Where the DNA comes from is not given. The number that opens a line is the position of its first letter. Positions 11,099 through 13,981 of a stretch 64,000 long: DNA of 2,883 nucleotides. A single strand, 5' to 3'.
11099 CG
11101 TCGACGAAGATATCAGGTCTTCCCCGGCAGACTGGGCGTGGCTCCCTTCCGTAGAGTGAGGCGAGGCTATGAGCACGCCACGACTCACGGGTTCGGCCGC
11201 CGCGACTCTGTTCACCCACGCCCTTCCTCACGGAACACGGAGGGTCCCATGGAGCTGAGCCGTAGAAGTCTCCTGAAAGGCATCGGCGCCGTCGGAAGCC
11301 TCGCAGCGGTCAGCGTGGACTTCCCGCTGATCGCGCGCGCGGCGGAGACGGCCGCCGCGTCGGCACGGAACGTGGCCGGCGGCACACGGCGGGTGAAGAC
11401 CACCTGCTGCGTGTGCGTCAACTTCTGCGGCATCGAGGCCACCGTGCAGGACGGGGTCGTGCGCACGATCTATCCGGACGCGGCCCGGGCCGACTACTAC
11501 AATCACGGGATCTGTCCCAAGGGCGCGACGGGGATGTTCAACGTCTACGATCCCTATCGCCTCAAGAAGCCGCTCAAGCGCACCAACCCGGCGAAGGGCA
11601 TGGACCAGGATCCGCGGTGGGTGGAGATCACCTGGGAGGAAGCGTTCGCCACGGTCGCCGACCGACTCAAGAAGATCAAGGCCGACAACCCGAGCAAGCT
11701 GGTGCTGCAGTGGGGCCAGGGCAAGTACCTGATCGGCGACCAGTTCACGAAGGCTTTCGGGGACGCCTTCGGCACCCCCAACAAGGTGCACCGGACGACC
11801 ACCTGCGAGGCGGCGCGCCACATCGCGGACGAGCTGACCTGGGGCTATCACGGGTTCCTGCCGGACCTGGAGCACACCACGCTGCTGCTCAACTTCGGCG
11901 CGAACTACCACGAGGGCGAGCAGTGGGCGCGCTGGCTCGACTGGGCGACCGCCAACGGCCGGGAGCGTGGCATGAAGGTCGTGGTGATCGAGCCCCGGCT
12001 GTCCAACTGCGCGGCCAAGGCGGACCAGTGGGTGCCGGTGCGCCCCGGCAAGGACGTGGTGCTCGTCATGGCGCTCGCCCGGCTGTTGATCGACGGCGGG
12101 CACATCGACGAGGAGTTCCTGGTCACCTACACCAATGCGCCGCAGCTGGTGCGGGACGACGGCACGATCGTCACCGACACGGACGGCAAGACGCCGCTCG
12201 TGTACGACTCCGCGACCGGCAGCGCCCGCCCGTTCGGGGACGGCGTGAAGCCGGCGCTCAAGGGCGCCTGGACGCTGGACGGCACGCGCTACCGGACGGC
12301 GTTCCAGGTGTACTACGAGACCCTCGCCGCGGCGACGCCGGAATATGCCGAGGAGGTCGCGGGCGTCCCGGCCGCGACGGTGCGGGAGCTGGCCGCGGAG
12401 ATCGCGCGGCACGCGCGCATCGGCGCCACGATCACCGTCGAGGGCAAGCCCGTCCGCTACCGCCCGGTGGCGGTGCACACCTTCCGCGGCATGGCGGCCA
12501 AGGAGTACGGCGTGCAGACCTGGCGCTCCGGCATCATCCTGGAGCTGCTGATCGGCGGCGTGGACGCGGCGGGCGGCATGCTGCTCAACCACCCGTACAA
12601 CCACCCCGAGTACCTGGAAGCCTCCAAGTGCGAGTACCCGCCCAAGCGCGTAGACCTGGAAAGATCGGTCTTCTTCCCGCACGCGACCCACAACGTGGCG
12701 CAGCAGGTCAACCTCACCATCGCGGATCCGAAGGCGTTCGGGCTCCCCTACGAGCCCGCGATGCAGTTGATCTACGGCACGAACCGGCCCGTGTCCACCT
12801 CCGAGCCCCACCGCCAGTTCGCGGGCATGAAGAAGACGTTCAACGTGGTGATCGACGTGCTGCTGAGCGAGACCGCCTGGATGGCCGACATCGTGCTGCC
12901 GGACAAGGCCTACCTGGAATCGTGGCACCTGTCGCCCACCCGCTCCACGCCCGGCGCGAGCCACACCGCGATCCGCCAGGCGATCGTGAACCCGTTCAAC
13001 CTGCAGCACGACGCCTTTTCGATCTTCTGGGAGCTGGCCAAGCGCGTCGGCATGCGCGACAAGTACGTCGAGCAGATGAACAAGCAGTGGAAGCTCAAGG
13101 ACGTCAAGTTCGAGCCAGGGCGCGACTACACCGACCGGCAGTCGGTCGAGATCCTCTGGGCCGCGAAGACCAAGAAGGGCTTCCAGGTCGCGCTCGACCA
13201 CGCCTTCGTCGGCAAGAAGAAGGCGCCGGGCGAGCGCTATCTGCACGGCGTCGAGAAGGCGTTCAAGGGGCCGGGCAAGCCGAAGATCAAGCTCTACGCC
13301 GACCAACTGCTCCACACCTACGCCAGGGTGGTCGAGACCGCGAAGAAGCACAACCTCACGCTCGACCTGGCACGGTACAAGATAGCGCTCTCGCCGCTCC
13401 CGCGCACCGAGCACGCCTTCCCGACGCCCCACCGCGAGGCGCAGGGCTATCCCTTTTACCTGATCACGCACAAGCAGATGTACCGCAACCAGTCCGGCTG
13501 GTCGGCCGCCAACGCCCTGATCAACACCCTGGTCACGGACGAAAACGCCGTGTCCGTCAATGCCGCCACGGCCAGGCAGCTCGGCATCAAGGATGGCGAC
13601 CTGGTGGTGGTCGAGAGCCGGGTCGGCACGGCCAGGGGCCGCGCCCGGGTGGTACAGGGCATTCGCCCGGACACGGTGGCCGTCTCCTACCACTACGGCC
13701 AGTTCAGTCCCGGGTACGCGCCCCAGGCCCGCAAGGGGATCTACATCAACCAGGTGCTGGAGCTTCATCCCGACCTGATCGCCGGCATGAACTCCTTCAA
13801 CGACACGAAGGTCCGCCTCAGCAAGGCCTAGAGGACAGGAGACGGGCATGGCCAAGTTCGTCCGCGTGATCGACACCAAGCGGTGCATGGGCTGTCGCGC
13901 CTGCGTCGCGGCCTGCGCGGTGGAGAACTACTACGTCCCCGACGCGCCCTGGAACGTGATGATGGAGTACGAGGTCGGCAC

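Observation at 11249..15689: Periplasmic Mo-bisPGD oxidoreductase operon with a dihaem cytochrome c in place of a membrane anchor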

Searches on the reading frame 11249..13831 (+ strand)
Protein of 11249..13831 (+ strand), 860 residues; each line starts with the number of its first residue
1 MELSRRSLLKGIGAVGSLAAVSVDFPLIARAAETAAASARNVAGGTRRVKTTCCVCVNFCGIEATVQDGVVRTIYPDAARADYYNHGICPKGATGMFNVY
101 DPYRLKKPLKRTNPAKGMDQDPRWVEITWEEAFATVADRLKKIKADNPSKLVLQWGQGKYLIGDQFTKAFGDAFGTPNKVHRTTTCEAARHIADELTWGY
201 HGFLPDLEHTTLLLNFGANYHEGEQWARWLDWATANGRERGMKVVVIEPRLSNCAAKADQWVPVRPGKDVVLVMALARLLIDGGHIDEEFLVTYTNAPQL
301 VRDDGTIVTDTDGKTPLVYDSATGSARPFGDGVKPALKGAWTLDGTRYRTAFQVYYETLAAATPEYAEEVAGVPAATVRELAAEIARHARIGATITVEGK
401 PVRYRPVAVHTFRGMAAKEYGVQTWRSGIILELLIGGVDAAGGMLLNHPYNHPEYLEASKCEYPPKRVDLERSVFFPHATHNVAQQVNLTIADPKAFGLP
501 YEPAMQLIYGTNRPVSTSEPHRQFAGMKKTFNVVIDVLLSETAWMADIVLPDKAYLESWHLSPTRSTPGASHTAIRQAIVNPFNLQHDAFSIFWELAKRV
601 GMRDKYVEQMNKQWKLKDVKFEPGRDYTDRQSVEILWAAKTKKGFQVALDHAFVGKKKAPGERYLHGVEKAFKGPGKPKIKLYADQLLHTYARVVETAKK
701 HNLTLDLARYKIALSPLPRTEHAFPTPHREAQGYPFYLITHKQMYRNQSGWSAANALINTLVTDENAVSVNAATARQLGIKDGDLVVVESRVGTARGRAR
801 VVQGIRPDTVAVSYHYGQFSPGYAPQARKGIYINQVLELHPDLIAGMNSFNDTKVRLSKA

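Call 3: search_protein_families(library=ncbifam, proteins=[window:11249-13831:+], max_evalue=0.01)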
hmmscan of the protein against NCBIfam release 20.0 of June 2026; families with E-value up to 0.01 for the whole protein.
window:11249-13831:+ (860 aa): 25 families
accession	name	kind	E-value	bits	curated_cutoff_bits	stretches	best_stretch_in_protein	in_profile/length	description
NF012032.0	PRK15488.1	equivalog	9e-88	295.1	694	3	1-296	1-282/759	thiosulfate reductase PhsA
NF041714.1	arsenate_red_ArrA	equivalog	5.4e-61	206.8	1600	2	1-283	1-284/848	arsenate respiratory reductase molybdopterin-containing subunit ArrA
TIGR02166.1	dmsA_ynfE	subfamily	3.6e-55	187.4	777.7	2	3-445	1-398/794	DMSO/selenate family reductase complex A subunit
TIGR01591.1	Fdh-alpha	equivalog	5.8e-45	153.6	666.25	3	51-293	1-236/672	formate dehydrogenase subunit alpha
TIGR03479.1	DMSO_red_II_alp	subfamily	2.6e-38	131.7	984.75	3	238-390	250-426/913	molybdopterin-dependent oxidoreductase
NF041783.2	mnquin_red_QrcB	equivalog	1.4e-37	129.2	440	3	40-285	44-282/695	menaquinone reductase molybdopterin-binding-like subunit QrcB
NF047855.1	AssmNtatRedNasC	equivalog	3.5e-35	121.4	1100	3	47-301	19-269/708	assimilatory nitrate reductase catalytic subunit NasC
NF041885.1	selenate_YnfE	exception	8.7e-33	113.1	1675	2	3-295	3-306/805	selenate/tellurate reductase subunit YnfE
NF041884.1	selenate_YnfF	exception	1.8e-31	108.8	1650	2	3-295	1-299/798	selenate/tellurate reductase subunit YnfF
NF011566.1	PRK14990.1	exception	3.4e-31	108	1600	2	2-295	13-319/814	dimethylsulfoxide reductase subunit A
TIGR00509.1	bisC_fam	subfamily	1.8e-27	96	1017.55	3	59-296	4-260/772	molybdopterin guanine dinucleotide-containing S/N-oxide reductase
TIGR01553.1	formate-DH-alph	equivalog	1.1e-26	93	814.2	1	3-444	2-439/1009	formate dehydrogenase-N subunit alpha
NF010055.0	PRK13532.1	equivalog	1.5e-24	86.3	904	1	1-386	1-362/830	nitrate reductase catalytic subunit NapA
NF042978.1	EthbenzDh_ebdA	equivalog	1.8e-24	85.6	2000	1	78-388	114-439/977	ethylbenzene dehydrogenase subunit alpha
TIGR01706.1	NAPA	equivalog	2e-23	82.7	930.55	1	3-386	2-362/830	periplasmic nitrate reductase subunit alpha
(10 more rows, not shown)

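Call 4: search_protein_families(library=pfam, proteins=[window:11249-13831:+], max_evalue=0.01)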
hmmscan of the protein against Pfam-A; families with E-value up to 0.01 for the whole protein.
window:11249-13831:+ (860 aa): 4 families
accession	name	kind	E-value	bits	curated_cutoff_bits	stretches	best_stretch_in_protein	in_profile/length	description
PF00384.28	Molybdopterin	-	1.3e-26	93.9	24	1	104-599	1-353/353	Molybdopterin oxidoreductase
PF01568.27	Molydop_binding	-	4.1e-18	65.9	26.8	1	736-853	1-109/110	Molydopterin dinucleotide binding domain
PF04879.21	Molybdop_Fe4S4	-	2.4e-06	27.9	22.7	1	47-100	2-54/55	Molybdopterin oxidoreductase Fe4S4 domain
PF10518.14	TAT_signal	-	0.0043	17.4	22.7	0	2-21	1-20/21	TAT (twin-arginine translocation) pathway signal sequence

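Call 5: search_solved_structures(query=window:11249-13831:+, max_evalue=0.00001, show_alignments=3)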
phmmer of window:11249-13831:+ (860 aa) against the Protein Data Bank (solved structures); distinct sequences matched with E-value up to 0.00001: 44.
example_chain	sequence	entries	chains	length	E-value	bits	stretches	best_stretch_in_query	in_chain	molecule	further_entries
6cz7_A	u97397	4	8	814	2.7e-51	177.9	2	47-307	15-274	ArrA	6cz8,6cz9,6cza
2vpw_A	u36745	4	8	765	7.3e-33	116.9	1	38-296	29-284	THIOSULFATE REDUCTASE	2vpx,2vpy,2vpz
9vap_A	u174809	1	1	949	1.3e-27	99.6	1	3-304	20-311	Formate dehydrogenase molybdopterin-binding subunit FdhA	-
7qv7_S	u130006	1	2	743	2e-27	98.9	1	45-293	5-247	Hydrogen dependent carbon dioxide reductase subunit FdhF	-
7vw6_A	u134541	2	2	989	2.1e-22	82.3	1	40-302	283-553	Formate dehydrogenase | Tungsten-containing formate dehydrogenase alpha subunit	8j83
7e5z_A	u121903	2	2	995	2.2e-22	82.2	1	40-302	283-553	Formate dehydrogenase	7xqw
1kqf_A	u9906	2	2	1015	5.7e-22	80.9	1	1-443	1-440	FORMATE DEHYDROGENASE, NITRATE-INDUCIBLE, MAJOR SUBUNIT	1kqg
7bkb_D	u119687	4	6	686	1.6e-21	79.4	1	48-296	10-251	Formate dehydrogenase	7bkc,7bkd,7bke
2ivf_A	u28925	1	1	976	3.2e-21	78.4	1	76-388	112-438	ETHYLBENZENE DEHYDROGENASE ALPHA-SUBUNIT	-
7l5i_A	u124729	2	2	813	5.2e-21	77.7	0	363-614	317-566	Trimethylamine-N-oxide reductase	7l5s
2e7z_A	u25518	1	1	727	1.4e-18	69.6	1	52-293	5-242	Acetylene hydratase Ahy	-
9t1s_L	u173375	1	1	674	3.7e-17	64.9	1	49-297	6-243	formate dehydrogenase (coenzyme F420)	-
5e7o_A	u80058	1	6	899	9.1e-15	57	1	80-305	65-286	DMSO reductase family type II enzyme, molybdopterin subunit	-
4ydd_A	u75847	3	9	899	9.1e-15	57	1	80-305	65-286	DMSO reductase family type II enzyme, molybdopterin subunit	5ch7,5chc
2jio_A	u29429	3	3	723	1.3e-14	56.5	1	48-296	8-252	PERIPLASMIC NITRATE REDUCTASE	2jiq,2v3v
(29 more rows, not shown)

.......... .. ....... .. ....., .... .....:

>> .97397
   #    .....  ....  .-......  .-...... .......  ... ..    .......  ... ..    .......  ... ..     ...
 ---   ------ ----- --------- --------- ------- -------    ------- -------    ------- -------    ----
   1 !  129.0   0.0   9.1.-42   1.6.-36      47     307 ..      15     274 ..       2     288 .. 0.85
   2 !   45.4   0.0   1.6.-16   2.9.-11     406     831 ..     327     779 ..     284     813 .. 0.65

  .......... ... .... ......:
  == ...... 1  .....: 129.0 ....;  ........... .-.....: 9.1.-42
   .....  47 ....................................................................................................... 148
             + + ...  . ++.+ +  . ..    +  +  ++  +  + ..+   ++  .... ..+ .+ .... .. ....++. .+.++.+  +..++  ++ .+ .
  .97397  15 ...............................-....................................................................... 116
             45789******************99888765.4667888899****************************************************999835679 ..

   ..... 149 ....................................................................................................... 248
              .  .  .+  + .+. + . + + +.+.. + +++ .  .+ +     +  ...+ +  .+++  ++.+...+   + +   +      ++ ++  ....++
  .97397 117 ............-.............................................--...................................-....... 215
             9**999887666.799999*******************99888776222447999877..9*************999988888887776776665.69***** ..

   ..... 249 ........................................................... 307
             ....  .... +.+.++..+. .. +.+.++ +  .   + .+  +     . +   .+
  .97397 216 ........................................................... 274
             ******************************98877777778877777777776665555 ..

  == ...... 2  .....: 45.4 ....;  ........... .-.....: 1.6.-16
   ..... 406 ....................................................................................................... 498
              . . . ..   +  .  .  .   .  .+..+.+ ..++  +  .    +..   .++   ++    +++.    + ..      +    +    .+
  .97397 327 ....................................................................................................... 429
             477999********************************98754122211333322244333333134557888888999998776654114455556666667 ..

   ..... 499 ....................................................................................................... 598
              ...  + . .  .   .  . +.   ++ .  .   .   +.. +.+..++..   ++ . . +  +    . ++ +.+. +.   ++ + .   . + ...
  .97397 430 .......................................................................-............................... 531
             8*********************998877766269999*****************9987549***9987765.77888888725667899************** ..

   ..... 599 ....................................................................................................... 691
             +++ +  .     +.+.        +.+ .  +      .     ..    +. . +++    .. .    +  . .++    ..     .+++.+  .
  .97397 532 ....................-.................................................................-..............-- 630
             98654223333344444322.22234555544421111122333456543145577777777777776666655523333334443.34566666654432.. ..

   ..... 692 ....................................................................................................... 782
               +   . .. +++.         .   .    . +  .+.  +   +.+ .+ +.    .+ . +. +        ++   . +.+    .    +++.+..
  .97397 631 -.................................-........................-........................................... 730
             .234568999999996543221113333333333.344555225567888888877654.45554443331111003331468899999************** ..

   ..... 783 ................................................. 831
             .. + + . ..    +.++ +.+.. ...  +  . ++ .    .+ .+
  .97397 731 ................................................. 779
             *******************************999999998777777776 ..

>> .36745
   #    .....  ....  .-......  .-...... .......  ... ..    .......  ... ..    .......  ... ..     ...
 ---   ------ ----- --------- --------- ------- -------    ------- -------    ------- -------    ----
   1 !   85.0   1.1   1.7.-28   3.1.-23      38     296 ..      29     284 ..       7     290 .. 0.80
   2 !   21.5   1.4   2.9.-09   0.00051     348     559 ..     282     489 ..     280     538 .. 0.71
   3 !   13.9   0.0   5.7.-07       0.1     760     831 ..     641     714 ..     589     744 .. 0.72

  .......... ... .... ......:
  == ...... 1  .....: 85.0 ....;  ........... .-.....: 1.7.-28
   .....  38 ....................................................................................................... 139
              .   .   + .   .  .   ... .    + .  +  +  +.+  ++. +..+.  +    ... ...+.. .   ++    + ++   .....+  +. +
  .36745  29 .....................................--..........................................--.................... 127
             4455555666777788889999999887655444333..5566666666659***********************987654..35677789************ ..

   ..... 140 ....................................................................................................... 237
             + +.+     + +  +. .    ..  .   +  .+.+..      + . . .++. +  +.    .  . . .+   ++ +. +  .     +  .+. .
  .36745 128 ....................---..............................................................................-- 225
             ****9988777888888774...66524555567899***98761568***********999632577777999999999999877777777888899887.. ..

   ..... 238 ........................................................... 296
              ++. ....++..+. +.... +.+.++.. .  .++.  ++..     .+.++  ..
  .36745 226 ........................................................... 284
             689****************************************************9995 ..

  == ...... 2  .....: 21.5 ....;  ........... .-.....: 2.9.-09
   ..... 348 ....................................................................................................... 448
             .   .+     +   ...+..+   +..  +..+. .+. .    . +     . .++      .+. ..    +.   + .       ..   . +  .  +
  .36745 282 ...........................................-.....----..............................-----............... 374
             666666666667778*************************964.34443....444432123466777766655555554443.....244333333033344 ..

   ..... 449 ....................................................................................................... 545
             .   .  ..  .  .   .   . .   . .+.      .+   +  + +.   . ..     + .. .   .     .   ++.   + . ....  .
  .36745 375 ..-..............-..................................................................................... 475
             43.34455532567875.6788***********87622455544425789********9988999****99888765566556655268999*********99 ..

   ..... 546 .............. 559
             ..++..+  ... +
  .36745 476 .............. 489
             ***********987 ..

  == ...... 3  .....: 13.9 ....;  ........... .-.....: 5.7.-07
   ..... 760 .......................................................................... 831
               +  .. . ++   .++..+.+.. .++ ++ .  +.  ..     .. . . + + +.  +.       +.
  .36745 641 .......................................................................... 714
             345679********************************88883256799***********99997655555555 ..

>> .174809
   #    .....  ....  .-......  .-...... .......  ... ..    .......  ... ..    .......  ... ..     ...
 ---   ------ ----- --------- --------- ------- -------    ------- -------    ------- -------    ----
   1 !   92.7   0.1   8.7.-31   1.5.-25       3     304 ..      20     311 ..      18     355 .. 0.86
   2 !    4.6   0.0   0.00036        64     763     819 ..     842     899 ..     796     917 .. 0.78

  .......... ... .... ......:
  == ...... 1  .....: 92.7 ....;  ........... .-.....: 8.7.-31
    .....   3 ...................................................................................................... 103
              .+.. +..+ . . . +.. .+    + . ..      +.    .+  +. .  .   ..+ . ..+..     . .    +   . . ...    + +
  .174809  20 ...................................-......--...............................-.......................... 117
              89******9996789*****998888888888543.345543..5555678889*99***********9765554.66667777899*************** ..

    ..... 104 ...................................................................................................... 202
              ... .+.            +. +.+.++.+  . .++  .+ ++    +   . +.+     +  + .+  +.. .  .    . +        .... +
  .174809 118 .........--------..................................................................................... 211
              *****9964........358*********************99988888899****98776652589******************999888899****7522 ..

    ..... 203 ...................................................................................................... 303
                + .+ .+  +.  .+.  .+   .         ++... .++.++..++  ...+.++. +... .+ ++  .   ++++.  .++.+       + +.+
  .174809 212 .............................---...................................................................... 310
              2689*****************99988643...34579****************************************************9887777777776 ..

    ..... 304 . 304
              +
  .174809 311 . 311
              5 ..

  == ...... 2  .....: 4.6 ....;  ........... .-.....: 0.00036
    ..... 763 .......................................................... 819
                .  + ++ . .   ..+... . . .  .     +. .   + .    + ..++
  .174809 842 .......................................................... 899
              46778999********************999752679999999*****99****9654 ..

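Call 6: find_homologous_proteins(query=window:11249-13831:+, max_evalue=1e-10)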
Query window:11249-13831:+ (860 aa): 413 proteins with E <= 1e-10 among 8000 candidates; the best 120 are listed.
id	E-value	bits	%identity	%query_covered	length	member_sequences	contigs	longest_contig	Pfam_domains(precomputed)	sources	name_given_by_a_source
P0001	0.0e+0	2004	100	100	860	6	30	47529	PF00384.28,PF01568.28,PF04879.22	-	-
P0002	0.0e+0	1765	86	100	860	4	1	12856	PF00384.28,PF01568.28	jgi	jgi:anaerobic selenocysteine-containing dehydrogenase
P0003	0.0e+0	1648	79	100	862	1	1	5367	PF00384.28,PF01568.28,PF04879.22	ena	-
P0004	0.0e+0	1633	79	100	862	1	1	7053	PF00384.28,PF01568.28,PF04879.22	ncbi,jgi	-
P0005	0.0e+0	1323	65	100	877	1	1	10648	PF00384.28,PF01568.28,PF04879.22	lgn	-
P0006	0.0e+0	1322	65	100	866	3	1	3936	PF00384.28,PF01568.28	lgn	-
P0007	0.0e+0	1321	65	100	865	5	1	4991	PF00384.28,PF01568.28,PF04879.22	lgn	-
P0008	0.0e+0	1317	64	100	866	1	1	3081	PF00384.28,PF01568.28,PF04879.22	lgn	-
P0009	0.0e+0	1313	63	100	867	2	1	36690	PF00384.28,PF01568.28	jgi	jgi:anaerobic selenocysteine-containing dehydrogenase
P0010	0.0e+0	1310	65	100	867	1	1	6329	PF00384.28,PF01568.28,PF04879.22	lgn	-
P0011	0.0e+0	1306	64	100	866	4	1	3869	PF00384.28,PF01568.28,PF04879.22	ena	-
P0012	0.0e+0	1298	63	100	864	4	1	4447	PF00384.28,PF01568.28,PF04879.22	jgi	jgi:anaerobic selenocysteine-containing dehydrogenase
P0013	0.0e+0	1298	63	100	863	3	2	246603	PF00384.28,PF01568.28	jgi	jgi:anaerobic selenocysteine-containing dehydrogenase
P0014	0.0e+0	1296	64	100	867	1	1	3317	PF00384.28,PF01568.28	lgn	-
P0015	0.0e+0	1295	63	100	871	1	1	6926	PF00384.28,PF01568.28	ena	-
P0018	0.0e+0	1291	64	100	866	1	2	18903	PF00384.28,PF01568.28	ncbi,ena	-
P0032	0.0e+0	1276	62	100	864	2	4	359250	PF00384.28,PF01568.28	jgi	jgi:anaerobic selenocysteine-containing dehydrogenase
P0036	0.0e+0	1275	63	100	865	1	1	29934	PF00384.28,PF01568.28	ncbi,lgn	-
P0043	0.0e+0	1272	62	100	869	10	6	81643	PF00384.28,PF01568.28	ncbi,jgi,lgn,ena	-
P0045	0.0e+0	1272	63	100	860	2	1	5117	PF00384.28,PF01568.28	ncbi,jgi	-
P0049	0.0e+0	1269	62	100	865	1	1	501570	PF00384.28,PF01568.28,PF04879.22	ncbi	-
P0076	0.0e+0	1258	61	100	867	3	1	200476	PF00384.28,PF01568.28,PF04879.22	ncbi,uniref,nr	ncbi:MAG TPA: molybdopterin-dependent oxidoreductase [Noviherbaspirillum sp.]|uniref:molybdopterin-c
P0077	0.0e+0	1258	61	100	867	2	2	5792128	PF00384.28,PF01568.28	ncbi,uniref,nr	ncbi:molybdopterin-dependent oxidoreductase [Herbaspirillum sp. ST 5-3]|uniref:molybdopterin-contain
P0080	0.0e+0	1257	62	100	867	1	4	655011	PF00384.28,PF01568.28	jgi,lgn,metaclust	metaclust:\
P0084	0.0e+0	1254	61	100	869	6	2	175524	PF10518.15,PF00384.28,PF01568.28,PF04879.22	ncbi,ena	ncbi:MAG: molybdopterin-dependent oxidoreductase [Chromatiaceae bacterium]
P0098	0.0e+0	1248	61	100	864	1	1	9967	PF00384.28,PF01568.28,PF04879.22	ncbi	ncbi:MAG: molybdopterin-dependent oxidoreductase [Pseudomonadota bacterium]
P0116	0.0e+0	1239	61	100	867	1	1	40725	PF00384.28,PF01568.28,PF04879.22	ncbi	-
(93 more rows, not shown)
